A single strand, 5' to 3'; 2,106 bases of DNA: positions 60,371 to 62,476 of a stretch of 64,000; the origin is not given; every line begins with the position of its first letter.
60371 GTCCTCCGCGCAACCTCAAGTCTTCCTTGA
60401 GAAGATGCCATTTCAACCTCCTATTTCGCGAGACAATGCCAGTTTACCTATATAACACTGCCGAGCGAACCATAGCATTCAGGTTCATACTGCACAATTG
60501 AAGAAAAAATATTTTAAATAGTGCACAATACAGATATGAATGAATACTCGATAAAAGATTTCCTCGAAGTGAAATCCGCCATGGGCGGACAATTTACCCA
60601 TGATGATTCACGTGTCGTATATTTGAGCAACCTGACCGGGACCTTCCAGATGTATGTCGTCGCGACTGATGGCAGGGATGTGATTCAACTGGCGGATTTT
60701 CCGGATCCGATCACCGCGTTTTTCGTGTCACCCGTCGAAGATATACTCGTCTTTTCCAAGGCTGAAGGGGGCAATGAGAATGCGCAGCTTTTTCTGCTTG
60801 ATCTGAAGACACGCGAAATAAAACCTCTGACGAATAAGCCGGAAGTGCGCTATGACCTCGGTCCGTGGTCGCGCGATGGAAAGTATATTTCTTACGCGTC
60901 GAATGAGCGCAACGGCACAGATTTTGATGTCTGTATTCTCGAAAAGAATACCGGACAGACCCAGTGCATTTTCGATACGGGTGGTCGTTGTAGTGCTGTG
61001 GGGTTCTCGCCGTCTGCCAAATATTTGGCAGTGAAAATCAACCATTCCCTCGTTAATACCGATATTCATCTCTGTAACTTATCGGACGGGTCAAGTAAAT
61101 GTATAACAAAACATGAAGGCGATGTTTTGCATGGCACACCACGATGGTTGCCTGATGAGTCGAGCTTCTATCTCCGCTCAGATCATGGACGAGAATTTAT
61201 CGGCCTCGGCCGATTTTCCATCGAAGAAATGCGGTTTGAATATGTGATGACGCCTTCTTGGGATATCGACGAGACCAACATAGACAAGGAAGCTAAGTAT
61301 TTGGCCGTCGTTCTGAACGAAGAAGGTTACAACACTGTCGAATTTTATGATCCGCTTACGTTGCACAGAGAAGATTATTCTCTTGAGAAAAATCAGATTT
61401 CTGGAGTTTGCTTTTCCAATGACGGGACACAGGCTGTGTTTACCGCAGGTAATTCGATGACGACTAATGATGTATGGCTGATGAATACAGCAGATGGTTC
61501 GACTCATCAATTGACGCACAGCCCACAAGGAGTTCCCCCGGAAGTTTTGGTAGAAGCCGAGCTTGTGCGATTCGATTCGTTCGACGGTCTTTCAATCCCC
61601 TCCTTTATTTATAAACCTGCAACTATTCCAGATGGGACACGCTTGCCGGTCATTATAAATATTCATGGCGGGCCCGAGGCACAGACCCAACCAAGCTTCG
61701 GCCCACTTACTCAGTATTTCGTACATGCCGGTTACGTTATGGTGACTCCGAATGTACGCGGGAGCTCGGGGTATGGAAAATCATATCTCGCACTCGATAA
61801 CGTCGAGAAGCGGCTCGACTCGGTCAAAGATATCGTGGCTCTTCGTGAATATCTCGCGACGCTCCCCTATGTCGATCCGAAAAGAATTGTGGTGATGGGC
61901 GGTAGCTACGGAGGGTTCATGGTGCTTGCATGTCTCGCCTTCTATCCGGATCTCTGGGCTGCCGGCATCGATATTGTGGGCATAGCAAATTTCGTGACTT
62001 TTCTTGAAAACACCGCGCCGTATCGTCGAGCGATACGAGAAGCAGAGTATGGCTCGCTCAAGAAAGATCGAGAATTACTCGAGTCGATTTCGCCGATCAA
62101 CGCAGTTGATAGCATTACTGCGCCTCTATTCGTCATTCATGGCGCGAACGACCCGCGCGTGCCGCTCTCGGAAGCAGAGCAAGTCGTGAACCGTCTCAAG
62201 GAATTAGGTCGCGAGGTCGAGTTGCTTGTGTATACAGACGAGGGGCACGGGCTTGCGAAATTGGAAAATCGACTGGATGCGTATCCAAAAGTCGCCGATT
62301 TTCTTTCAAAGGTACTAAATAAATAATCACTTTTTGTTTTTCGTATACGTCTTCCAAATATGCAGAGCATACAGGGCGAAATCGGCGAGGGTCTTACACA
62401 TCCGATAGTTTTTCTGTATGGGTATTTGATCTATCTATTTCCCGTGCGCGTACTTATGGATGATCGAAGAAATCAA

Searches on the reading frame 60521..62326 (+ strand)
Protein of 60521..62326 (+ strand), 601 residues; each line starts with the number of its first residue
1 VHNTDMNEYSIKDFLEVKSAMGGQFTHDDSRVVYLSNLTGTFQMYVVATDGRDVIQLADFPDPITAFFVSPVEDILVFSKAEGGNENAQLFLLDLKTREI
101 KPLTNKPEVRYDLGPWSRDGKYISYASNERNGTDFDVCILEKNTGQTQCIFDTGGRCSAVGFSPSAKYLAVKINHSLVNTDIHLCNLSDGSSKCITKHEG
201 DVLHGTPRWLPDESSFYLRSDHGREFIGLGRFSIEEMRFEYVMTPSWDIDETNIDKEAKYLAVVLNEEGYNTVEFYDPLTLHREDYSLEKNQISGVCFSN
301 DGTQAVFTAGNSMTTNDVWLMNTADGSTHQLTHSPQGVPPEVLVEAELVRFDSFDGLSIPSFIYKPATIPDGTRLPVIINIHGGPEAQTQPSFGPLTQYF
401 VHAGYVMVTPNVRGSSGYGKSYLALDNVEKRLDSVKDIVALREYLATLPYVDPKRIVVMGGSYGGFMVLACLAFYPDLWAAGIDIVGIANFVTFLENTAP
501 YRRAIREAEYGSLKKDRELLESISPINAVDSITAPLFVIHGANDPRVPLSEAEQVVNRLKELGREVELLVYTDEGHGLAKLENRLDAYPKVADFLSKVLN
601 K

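Call 71: search_protein_families(library=pfam, proteins=[window:60521-62326:+], max_evalue=0.00001)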
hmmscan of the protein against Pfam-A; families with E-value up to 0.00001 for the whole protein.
window:60521-62326:+ (601 aa): 8 families
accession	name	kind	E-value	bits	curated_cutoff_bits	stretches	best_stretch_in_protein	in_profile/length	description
PF00326.27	Peptidase_S9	-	2.7e-48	164.7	22.6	1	392-600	2-211/213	Prolyl oligopeptidase family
PF20434.5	BD-FAE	-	5.8e-14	52.6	26.8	1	482-559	136-215/215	BD-FAE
PF01738.24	DLH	-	3.3e-12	46.9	21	1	393-588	30-197/217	Dienelactone hydrolase family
PF05448.18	AXE1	-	3.8e-08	32.9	21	1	348-489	58-211/321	Acetyl xylan esterase (AXE1)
PF00561.26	Abhydrolase_1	-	6.5e-08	33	25.8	0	376-478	1-93/245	alpha/beta hydrolase fold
PF12146.15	Hydrolase_4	-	2e-07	31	27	0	378-481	7-103/239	Serine aminopeptidase, S33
PF02129.25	Peptidase_S15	-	4.9e-07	30.1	23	0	355-481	1-122/262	X-Pro dipeptidyl-peptidase (S15 family)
PF07859.19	Abhydrolase_3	-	3.1e-06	27.5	25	0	435-578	49-208/210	alpha/beta hydrolase fold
